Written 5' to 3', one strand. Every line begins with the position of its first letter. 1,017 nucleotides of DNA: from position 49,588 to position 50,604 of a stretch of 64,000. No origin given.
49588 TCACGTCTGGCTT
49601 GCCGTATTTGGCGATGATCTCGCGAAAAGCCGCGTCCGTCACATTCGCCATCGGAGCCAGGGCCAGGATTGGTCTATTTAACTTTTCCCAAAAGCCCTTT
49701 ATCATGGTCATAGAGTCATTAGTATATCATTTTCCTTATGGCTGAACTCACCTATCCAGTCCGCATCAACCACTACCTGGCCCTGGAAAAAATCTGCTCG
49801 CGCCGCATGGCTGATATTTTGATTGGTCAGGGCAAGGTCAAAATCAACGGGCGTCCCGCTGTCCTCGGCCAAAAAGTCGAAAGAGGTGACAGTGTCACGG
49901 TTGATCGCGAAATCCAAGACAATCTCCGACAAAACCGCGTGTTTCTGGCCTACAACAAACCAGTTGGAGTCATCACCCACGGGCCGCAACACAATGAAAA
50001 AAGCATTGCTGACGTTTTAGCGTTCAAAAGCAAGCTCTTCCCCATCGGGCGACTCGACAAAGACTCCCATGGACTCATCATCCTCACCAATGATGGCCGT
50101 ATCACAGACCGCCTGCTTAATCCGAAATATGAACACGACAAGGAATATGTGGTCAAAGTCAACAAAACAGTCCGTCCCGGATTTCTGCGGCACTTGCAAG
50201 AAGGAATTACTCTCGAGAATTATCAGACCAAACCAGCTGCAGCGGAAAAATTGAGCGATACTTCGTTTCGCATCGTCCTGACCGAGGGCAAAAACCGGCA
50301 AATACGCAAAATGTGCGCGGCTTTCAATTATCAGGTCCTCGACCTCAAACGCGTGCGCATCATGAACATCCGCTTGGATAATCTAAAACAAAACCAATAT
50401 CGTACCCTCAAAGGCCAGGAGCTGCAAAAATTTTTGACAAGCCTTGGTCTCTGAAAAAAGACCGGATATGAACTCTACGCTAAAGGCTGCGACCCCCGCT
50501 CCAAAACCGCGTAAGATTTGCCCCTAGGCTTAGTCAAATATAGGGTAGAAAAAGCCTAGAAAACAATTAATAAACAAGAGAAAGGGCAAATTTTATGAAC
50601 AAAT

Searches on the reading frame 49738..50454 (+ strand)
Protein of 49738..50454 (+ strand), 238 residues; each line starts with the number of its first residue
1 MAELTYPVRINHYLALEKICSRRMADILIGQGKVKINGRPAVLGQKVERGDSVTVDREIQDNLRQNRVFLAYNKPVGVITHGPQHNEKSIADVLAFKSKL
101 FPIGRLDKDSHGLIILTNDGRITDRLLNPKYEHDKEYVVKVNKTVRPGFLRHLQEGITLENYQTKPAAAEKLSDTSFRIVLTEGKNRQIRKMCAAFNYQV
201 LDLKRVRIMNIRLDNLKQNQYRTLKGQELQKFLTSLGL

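Call 8: search_protein_families(library=pfam, proteins=[window:49738-50454:+], max_evalue=0.001)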
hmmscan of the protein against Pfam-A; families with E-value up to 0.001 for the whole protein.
window:49738-50454:+ (238 aa): 2 families
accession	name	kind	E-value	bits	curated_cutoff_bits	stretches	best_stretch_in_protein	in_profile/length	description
PF00849.27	PseudoU_synth_2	-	7e-20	72.2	26.8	1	69-195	2-152/152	RNA pseudouridylate synthase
PF01479.30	S4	-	1.6e-05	25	22.8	1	9-53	2-48/48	S4 domain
